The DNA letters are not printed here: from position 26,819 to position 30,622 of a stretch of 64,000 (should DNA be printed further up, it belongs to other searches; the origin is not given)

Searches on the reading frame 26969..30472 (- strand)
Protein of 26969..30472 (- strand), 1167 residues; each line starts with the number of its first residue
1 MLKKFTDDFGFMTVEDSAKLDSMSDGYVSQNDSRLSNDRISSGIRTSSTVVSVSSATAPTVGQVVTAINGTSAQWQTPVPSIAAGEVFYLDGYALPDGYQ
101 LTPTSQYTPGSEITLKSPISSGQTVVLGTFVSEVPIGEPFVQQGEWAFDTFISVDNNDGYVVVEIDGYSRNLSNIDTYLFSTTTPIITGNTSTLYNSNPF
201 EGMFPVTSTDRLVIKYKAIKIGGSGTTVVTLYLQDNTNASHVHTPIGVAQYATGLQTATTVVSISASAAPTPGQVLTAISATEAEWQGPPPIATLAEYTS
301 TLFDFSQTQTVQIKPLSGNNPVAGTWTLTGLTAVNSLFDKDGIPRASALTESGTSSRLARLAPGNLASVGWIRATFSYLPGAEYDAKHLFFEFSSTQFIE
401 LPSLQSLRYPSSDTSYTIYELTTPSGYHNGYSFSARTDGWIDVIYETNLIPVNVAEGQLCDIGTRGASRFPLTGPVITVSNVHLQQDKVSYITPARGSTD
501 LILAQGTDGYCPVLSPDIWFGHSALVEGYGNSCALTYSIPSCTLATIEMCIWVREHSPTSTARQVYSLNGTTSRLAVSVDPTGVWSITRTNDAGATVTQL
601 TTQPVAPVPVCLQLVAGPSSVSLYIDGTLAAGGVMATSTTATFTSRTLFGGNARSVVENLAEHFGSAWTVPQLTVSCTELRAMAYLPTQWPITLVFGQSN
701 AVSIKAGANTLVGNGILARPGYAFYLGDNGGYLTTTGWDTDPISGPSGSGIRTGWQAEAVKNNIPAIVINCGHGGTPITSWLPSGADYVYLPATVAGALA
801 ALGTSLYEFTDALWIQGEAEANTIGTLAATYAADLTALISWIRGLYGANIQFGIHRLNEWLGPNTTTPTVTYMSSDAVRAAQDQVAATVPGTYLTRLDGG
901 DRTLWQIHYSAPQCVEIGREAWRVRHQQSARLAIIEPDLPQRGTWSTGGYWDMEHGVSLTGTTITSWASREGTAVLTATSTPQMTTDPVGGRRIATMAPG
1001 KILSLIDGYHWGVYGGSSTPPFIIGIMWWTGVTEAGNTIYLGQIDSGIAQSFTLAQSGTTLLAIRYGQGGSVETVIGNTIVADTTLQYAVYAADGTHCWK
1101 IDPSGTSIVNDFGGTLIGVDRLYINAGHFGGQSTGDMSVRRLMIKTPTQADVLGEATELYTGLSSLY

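Call 7: search_protein_families(library=pfam, max_evalue=1, proteins=[window:26969-30472:-])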
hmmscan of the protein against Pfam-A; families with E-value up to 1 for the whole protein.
window:26969-30472:- (1167 aa): 2 families
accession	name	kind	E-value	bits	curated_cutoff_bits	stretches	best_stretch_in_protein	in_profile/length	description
PF03629.24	SASA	-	3.2e-07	30.6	24.8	1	760-918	77-217/226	Carbohydrate esterase, sialic acid-specific acetylesterase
PF13385.13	Laminin_G_3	-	0.0021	18.7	27.6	1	549-653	21-124/151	Concanavalin A-like lectin/glucanases superfamily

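Call 8: search_protein_families(library=phrogs, max_evalue=0.01, proteins=[window:26969-30472:-])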
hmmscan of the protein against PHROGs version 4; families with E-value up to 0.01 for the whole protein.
window:26969-30472:- (1167 aa): 0 families
